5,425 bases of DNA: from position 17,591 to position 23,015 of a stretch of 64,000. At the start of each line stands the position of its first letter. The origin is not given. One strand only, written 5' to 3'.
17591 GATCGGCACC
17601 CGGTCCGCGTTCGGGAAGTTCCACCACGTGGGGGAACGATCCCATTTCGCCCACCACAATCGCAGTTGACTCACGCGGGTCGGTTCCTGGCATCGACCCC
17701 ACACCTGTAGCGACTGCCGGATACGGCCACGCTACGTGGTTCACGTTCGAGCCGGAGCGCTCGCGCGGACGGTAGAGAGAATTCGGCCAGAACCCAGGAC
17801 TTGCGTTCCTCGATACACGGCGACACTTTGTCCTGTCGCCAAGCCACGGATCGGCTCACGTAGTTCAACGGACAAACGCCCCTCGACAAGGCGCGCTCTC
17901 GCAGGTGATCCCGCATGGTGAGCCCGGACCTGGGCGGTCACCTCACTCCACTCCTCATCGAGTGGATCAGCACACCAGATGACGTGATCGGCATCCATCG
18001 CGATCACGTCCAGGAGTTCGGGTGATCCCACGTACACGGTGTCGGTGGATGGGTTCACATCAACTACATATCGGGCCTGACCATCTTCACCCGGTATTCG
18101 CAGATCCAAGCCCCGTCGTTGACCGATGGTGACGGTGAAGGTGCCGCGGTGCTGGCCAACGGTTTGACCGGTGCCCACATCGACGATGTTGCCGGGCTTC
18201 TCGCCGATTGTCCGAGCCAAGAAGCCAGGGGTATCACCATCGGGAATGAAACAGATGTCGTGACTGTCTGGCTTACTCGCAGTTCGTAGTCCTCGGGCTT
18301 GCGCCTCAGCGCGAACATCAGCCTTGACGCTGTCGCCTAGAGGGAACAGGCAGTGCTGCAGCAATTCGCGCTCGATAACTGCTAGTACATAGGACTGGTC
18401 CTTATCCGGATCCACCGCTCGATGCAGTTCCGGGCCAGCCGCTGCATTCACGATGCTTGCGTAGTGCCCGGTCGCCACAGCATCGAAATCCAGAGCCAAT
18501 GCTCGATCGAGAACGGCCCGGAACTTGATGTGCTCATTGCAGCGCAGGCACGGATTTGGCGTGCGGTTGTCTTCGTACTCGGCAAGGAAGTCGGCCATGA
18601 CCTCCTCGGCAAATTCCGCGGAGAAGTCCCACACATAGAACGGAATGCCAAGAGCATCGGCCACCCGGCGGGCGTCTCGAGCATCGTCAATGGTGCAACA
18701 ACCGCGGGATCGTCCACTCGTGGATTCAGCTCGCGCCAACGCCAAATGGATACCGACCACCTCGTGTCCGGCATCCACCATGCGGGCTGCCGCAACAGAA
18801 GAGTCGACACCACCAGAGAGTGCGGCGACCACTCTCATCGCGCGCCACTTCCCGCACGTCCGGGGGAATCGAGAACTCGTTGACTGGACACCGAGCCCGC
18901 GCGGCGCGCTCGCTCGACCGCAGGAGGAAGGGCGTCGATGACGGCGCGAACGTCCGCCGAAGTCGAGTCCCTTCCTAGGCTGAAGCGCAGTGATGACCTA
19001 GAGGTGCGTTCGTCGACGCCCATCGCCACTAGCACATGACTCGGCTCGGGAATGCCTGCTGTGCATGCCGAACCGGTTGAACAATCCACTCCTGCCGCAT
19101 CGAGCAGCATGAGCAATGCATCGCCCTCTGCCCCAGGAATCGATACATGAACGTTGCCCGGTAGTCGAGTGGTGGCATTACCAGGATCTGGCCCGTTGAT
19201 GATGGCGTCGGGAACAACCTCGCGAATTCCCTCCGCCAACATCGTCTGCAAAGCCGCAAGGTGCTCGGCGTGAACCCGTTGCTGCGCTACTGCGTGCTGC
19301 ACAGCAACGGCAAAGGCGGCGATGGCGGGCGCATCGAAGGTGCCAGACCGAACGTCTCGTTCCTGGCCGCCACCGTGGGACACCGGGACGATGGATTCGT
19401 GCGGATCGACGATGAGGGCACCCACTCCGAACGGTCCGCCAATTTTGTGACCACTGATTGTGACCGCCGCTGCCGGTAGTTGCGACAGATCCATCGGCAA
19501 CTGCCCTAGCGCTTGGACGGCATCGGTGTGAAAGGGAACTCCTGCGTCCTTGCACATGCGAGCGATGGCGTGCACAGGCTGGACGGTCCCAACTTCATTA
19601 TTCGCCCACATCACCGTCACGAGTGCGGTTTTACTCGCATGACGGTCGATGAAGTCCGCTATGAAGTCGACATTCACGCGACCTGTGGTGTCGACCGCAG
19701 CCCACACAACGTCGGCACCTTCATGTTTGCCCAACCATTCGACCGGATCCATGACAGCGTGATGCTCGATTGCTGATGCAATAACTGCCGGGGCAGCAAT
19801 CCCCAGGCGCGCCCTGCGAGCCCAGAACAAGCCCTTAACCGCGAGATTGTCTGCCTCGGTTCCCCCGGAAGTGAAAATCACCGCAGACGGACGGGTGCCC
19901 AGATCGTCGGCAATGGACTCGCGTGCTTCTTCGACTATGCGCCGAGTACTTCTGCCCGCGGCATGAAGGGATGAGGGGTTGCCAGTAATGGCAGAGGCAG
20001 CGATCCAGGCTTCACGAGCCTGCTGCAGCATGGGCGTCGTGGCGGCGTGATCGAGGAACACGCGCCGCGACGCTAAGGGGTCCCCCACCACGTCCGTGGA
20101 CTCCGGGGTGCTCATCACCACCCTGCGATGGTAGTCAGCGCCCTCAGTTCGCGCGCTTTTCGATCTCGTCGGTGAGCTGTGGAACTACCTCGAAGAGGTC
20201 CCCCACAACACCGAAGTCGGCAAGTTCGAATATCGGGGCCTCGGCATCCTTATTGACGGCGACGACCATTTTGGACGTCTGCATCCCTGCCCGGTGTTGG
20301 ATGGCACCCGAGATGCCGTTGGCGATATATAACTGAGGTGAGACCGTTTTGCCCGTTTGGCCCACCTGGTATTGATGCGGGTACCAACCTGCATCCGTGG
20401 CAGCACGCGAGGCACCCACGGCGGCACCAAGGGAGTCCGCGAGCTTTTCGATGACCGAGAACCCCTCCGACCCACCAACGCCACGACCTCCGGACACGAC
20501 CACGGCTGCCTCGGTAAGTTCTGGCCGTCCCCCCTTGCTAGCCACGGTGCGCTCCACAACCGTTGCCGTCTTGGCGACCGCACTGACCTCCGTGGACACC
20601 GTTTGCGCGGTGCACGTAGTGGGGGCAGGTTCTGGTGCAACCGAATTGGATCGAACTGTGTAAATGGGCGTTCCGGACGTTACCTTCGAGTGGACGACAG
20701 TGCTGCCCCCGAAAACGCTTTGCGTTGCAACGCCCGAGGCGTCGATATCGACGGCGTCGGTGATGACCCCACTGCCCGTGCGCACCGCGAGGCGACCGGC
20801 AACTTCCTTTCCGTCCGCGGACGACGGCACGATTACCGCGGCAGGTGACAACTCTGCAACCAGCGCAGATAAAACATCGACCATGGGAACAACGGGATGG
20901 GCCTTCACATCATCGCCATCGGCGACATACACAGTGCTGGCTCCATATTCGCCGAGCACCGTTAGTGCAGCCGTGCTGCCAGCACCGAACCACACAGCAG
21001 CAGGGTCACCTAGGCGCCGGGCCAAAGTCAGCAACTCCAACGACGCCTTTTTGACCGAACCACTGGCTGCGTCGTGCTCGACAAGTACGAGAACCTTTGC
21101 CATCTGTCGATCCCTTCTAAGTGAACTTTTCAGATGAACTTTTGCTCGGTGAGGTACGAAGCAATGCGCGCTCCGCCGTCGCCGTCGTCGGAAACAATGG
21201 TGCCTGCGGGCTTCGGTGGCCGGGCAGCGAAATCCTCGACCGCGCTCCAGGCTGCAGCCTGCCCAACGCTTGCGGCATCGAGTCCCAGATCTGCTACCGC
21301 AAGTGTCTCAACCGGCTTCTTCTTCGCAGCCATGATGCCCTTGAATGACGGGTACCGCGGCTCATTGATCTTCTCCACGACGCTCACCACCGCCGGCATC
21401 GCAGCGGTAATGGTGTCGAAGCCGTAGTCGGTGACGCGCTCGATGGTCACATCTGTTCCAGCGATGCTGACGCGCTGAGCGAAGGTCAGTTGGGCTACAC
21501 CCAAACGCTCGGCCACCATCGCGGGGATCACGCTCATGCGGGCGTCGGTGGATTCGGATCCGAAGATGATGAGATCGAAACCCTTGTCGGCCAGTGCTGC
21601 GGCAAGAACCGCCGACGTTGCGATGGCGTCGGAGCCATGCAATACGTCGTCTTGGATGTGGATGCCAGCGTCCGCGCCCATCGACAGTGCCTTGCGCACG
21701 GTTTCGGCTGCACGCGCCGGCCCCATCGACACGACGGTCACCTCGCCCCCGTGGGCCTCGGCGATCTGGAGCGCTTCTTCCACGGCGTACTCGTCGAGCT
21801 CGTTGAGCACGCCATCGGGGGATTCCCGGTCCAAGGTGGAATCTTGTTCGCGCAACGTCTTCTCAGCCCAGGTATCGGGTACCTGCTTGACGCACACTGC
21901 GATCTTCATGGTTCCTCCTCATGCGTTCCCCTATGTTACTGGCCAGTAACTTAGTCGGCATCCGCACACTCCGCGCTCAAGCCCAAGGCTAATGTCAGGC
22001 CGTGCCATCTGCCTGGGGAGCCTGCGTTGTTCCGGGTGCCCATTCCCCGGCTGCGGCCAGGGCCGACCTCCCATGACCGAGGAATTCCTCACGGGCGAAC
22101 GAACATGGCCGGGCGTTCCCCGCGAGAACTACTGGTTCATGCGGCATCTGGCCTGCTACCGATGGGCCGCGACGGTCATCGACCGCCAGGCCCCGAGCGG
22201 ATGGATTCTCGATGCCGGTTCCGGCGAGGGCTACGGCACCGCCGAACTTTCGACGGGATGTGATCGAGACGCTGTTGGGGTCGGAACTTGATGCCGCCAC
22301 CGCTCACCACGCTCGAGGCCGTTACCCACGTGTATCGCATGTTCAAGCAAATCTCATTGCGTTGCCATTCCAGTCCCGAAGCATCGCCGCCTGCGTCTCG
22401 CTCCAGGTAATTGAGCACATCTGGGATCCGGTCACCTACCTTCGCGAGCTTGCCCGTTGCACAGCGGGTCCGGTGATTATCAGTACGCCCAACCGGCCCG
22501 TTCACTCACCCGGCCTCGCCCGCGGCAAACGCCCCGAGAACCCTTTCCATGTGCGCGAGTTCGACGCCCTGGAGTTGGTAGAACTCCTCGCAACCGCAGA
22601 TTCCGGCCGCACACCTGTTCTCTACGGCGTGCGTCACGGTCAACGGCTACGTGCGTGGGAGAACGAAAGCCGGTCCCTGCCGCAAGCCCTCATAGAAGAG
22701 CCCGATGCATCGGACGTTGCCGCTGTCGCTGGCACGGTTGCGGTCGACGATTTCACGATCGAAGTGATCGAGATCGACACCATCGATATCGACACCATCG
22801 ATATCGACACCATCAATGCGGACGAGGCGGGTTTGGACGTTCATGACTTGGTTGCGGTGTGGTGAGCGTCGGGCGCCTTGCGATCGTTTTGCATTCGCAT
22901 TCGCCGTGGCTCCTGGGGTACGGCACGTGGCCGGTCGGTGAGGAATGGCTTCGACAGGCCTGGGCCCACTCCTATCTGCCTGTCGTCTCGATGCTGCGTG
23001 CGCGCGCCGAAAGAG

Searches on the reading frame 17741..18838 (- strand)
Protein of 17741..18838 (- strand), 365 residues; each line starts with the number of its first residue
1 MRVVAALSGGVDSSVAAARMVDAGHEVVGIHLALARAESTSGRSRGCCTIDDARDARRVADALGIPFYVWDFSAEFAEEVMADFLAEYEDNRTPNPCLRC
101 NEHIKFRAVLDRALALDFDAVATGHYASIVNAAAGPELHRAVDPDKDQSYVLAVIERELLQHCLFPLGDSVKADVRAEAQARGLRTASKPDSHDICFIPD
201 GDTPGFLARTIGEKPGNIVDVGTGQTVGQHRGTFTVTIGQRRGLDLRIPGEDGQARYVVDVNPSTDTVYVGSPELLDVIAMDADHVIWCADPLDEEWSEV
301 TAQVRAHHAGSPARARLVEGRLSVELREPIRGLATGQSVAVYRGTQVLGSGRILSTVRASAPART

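Call 73: search_protein_families(library=pfam, proteins=[window:17741-18838:-], max_evalue=0.00001)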
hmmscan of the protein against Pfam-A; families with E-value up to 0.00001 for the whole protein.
window:17741-18838:- (365 aa): 3 families
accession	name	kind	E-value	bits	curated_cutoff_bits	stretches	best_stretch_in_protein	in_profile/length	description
PF03054.22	tRNA_Me_trans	-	3.2e-72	242.9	20.6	1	1-199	1-201/202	tRNA methyl transferase HUP domain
PF20259.3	tRNA_Me_trans_M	-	1.8e-18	66.3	27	1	206-272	3-66/66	tRNA methyl transferase PRC-barrel domain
PF20258.4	tRNA_Me_trans_C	-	3.4e-15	56.6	20.6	1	282-353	5-77/77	Aminomethyltransferase beta-barrel domain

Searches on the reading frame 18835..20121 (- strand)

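Call 73: search_protein_families(library=pfam, proteins=[window:18835-20121:-], max_evalue=0.00001)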
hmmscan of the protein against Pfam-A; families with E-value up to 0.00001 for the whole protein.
window:18835-20121:- (428 aa): 2 families
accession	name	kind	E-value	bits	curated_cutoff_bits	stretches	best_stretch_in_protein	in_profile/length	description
PF00266.25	Aminotran_5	-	2.9e-58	198.1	21.5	1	21-393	1-370/371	Aminotransferase class-V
PF01212.27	Beta_elim_lyase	-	2.6e-10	40.6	27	1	61-316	36-258/288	Beta-eliminating lyase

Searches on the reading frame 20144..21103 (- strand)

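Call 73: search_protein_families(library=pfam, proteins=[window:20144-21103:-], max_evalue=0.00001)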
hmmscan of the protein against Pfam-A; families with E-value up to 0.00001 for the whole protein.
window:20144-21103:- (319 aa): 2 families
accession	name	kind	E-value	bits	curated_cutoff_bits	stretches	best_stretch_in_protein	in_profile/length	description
PF00766.25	ETF_alpha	-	1.2e-35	121.8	27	1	195-275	1-81/81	Electron transfer flavoprotein FAD-binding domain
PF01012.27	ETF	-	3.8e-29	102.2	26.7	1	4-173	1-178/181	Electron transfer flavoprotein domain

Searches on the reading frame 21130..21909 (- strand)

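Call 73: search_protein_families(library=pfam, proteins=[window:21130-21909:-], max_evalue=0.00001)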
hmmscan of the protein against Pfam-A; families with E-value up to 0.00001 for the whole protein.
window:21130-21909:- (259 aa): 1 family
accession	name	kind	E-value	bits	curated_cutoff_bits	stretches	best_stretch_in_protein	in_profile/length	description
PF01012.27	ETF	-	8.2e-44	150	26.7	1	25-207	3-180/181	Electron transfer flavoprotein domain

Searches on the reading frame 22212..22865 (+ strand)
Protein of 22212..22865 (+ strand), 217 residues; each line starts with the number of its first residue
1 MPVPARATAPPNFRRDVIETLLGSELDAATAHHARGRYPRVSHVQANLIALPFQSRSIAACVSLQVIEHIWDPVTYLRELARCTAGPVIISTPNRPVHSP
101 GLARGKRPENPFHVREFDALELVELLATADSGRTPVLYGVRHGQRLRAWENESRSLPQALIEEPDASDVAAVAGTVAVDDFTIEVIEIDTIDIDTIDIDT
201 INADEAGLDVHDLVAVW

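Call 73: search_protein_families(library=pfam, proteins=[window:22212-22865:+], max_evalue=0.00001)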
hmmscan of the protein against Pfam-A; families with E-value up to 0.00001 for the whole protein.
window:22212-22865:+ (217 aa): 1 family
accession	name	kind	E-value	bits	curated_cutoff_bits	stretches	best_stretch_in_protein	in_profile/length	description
PF08241.18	Methyltransf_11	-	1.6e-07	32.3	21.2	1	19-84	19-87/95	Methyltransferase domain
